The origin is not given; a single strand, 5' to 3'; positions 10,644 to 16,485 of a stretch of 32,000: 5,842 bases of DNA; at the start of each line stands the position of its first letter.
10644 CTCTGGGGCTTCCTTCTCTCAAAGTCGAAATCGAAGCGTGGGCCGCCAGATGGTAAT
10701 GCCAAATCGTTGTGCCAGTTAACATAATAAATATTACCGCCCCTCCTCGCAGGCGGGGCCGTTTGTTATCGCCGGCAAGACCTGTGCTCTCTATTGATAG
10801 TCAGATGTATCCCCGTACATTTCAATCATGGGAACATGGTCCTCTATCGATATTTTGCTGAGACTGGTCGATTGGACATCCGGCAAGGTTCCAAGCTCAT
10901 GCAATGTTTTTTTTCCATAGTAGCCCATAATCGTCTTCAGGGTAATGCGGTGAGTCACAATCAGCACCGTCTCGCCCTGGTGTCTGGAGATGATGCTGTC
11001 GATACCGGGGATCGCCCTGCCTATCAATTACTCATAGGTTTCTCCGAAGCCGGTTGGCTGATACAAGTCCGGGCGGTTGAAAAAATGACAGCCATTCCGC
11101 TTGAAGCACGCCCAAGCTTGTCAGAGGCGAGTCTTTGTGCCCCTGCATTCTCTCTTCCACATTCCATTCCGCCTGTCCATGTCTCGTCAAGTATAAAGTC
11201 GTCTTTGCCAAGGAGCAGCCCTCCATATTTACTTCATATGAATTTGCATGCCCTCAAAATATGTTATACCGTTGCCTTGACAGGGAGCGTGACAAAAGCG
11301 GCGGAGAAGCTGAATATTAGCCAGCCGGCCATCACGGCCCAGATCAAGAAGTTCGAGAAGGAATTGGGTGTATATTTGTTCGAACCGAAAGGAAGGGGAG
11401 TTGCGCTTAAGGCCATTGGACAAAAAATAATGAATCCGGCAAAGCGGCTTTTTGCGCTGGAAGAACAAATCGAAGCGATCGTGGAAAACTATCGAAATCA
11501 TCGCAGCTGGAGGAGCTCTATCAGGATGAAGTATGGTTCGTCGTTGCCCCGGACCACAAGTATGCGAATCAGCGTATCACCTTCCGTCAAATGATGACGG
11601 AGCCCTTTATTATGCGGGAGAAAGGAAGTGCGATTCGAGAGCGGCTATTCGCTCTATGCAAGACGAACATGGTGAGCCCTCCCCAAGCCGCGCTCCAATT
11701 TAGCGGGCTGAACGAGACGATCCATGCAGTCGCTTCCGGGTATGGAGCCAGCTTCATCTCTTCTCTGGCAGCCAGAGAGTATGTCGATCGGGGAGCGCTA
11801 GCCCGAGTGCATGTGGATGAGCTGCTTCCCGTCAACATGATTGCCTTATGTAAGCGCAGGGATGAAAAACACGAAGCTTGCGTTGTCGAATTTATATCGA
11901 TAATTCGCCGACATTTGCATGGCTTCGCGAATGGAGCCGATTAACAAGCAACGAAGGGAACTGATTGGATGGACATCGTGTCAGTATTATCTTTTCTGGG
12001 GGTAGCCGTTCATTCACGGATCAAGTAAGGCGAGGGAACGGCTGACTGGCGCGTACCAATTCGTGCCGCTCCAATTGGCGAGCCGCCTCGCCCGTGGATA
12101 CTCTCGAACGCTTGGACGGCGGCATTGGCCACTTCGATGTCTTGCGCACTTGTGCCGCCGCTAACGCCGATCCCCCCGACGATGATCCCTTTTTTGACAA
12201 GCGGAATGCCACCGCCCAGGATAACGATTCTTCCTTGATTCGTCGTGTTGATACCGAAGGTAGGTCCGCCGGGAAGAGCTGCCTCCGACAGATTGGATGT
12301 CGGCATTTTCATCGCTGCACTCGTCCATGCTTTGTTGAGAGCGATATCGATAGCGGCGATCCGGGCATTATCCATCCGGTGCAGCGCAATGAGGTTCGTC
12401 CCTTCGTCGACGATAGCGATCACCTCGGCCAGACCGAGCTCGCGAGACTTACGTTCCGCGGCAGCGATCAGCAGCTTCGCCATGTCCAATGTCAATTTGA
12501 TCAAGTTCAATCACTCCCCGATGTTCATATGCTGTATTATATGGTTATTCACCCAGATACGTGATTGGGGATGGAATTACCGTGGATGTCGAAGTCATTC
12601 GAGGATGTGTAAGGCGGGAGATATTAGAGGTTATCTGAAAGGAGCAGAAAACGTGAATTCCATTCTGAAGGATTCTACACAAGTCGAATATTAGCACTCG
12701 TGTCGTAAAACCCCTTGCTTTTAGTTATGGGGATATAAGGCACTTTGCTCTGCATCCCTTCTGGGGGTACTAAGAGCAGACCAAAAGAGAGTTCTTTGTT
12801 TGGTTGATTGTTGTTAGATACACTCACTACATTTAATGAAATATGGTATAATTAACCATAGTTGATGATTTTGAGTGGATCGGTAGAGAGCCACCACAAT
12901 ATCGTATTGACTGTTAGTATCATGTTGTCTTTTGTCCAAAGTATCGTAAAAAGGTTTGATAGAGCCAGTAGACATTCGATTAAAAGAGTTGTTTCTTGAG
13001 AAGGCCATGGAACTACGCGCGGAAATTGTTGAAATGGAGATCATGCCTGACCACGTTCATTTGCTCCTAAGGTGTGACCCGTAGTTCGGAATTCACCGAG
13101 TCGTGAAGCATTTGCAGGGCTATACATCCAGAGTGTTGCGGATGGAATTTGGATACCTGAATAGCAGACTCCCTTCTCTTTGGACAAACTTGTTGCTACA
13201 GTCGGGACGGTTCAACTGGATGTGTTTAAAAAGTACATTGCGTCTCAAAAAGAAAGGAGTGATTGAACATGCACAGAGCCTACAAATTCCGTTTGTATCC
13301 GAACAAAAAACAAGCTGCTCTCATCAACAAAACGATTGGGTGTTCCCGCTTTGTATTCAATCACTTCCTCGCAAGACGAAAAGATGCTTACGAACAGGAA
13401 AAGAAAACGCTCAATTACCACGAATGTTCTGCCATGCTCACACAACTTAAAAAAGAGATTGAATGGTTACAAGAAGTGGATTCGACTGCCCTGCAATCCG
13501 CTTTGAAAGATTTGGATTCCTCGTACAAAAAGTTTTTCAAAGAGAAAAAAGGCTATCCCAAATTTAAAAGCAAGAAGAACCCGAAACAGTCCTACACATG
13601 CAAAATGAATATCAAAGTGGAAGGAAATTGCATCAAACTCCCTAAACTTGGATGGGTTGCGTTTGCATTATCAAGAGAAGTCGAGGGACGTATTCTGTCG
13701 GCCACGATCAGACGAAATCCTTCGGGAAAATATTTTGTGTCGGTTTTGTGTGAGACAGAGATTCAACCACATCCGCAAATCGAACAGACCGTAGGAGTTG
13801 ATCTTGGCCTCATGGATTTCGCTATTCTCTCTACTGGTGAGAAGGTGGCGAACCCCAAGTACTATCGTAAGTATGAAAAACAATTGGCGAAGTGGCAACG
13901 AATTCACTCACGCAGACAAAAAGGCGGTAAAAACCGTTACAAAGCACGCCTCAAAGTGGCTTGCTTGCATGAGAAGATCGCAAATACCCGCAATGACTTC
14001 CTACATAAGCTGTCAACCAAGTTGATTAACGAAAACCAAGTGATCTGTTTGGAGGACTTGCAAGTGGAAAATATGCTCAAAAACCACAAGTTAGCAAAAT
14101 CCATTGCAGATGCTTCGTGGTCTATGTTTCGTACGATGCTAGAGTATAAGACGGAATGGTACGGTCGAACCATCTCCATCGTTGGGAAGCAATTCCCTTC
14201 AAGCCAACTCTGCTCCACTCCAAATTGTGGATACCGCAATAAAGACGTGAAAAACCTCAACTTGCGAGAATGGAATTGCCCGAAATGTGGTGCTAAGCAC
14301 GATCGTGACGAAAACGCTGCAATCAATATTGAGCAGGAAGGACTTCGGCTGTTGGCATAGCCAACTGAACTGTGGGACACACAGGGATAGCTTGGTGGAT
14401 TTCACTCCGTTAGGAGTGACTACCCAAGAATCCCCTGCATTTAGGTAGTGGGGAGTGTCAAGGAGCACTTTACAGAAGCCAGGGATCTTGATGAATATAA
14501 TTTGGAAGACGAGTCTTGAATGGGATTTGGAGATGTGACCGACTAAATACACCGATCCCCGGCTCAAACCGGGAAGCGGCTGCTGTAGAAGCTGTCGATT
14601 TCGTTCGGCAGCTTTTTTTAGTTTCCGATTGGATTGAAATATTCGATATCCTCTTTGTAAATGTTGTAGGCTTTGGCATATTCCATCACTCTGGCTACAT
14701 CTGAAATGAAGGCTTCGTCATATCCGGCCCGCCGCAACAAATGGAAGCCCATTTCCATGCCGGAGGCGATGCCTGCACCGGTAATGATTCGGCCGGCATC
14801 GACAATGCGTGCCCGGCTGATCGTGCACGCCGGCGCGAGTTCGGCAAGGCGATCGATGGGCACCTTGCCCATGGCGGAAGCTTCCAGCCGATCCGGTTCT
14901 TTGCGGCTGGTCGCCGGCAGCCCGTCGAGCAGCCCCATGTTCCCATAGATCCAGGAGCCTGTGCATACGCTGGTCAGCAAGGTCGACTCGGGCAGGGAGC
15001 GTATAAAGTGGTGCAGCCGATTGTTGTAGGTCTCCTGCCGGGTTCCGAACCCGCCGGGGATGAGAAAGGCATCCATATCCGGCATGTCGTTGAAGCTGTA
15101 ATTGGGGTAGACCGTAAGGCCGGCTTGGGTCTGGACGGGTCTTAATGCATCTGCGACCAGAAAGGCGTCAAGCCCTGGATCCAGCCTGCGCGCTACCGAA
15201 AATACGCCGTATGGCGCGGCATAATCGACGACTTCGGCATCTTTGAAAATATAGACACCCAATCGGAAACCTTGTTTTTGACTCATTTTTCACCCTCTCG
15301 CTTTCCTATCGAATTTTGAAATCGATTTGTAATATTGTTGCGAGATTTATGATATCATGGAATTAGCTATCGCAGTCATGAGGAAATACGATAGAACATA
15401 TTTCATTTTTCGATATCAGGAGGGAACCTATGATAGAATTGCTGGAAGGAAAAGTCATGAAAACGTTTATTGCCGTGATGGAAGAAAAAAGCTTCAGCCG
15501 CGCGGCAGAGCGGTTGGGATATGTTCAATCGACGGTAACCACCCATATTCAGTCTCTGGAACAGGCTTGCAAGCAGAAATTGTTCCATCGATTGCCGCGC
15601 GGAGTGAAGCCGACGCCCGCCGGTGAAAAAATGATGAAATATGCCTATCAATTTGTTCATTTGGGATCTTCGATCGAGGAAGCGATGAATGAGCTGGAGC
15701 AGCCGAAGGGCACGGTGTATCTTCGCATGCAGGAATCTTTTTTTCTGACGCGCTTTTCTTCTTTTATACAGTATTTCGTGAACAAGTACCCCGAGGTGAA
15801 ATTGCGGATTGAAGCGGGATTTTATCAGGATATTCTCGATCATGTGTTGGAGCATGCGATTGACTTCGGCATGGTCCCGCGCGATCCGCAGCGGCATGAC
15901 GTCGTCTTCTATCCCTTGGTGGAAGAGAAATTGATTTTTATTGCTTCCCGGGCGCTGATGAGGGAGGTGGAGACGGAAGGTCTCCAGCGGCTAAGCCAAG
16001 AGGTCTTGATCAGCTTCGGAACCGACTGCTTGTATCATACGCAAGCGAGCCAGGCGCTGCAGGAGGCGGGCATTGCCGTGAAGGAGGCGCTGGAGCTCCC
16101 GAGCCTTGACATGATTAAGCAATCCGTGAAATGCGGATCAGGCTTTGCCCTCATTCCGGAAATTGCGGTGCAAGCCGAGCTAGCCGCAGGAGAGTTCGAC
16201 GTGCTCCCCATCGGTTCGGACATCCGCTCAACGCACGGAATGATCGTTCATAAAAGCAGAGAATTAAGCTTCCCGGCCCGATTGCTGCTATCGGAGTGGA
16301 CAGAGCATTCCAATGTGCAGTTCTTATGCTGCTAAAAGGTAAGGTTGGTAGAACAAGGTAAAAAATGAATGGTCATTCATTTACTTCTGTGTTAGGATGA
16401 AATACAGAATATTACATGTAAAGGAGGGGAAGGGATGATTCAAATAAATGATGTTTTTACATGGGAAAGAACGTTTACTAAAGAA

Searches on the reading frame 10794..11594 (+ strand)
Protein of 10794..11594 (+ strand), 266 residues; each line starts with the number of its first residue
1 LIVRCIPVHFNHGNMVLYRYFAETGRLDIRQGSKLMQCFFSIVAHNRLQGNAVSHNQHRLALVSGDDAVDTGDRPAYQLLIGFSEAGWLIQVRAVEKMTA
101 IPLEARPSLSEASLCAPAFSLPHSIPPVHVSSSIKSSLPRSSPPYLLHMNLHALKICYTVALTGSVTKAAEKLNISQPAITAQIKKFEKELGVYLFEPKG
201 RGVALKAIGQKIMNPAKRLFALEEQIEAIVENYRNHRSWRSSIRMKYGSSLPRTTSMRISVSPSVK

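Call 14: search_protein_families(library=pfam, proteins=[window:10794-11594:+], max_evalue=0.00001)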
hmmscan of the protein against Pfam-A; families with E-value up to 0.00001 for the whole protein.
window:10794-11594:+ (266 aa): 1 family
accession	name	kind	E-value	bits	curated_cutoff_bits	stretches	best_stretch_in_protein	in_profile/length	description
PF00126.33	HTH_1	-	2e-17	63.3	26.6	1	151-206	1-56/60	Bacterial regulatory helix-turn-helix protein, lysR family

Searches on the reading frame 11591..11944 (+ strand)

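Call 14: search_protein_families(library=pfam, proteins=[window:11591-11944:+], max_evalue=0.00001)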
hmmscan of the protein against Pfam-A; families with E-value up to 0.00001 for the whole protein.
window:11591-11944:+ (117 aa): 1 family
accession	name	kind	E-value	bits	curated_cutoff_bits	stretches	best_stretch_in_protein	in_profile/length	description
PF03466.25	LysR_substrate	-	4.5e-14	52.8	28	1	4-109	104-208/209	LysR substrate binding domain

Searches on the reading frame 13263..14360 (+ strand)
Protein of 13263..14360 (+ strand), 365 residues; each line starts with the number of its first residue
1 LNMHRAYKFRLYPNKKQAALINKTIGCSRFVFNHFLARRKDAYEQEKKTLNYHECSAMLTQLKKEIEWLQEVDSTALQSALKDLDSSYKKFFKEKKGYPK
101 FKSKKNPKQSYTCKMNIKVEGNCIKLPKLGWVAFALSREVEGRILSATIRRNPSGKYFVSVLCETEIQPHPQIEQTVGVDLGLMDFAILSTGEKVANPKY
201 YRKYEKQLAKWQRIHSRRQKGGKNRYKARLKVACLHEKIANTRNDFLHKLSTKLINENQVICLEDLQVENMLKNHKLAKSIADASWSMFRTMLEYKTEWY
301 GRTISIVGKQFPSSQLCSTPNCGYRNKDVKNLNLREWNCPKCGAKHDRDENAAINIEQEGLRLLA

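Call 14: search_protein_families(library=pfam, proteins=[window:13263-14360:+], max_evalue=0.00001)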
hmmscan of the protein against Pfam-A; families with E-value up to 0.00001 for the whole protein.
window:13263-14360:+ (365 aa): 3 families
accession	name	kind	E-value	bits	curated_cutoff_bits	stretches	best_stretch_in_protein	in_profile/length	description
PF01385.25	OrfB_IS605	-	3.2e-29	102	30.5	1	162-274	3-119/120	Probable transposase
PF07282.18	Cas12f1-like_TNB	-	4e-23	81.8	26.3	1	286-356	1-60/60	Cas12f1-like, TNB domain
PF12323.14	HTH_OrfB_IS605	-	6.6e-22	77.2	21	1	1-48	1-47/47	Helix-turn-helix domain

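Call 53: search_protein_families(library=ncbifam, proteins=[window:13263-14360:+], max_evalue=0.001)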
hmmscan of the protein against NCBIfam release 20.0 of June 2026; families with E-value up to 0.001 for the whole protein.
window:13263-14360:+ (365 aa): 6 families
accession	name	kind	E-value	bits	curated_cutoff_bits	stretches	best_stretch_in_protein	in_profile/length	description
NF038281.1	IS200_TnpB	exception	2.3e-175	583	425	1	4-361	1-360/360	IS200/IS605 family element RNA-guided endonuclease TnpB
NF040570.1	guided_TnpB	subfamily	2.7e-111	372.6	100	1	7-358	1-388/389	RNA-guided endonuclease TnpB family protein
NF038280.1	IS607_TnpB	exception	3.4e-59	200.9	350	1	5-357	4-389/431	IS607 family element RNA-guided endonuclease TnpB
NF038192.1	V_cas_c2c8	exception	9.6e-40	137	350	1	44-276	121-387/457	type V CRISPR-associated protein C2c8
TIGR01766.2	TIGR01766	domain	2.2e-14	53.7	32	1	241-313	3-82/82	IS200/IS605 family accessory protein TnpB-related protein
NF049972.1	CRISPR_Cas12f2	exception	4.1e-12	45.6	450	1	54-362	208-521/524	type V CRISPR-associated effector Cas12f2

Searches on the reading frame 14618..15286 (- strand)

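Call 15: search_protein_families(library=pfam, proteins=[window:14618-15286:-], max_evalue=0.00001)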
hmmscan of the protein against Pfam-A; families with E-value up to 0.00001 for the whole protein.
window:14618-15286:- (222 aa): 1 family
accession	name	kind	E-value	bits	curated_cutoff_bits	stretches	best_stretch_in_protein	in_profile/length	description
PF01965.30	DJ-1_PfpI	-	1.9e-13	51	26.6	1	11-185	5-164/165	DJ-1/PfpI family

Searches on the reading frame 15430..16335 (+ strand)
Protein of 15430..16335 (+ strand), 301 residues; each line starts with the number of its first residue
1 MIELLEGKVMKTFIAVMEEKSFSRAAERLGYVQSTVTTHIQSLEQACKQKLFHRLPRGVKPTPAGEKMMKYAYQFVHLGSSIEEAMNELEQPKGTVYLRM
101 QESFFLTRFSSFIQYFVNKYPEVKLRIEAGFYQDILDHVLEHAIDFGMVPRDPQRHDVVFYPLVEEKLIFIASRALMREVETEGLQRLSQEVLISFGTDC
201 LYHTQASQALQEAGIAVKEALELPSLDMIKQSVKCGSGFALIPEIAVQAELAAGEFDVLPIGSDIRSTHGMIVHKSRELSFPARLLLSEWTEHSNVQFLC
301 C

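Call 15: search_protein_families(library=pfam, proteins=[window:15430-16335:+], max_evalue=0.00001)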
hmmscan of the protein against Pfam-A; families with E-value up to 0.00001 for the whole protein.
window:15430-16335:+ (301 aa): 2 families
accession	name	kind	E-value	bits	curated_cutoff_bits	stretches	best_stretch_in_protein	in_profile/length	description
PF03466.25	LysR_substrate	-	1.4e-33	116.5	28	1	90-289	2-203/209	LysR substrate binding domain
PF00126.33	HTH_1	-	5e-21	74.9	26.6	1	10-66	4-60/60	Bacterial regulatory helix-turn-helix protein, lysR family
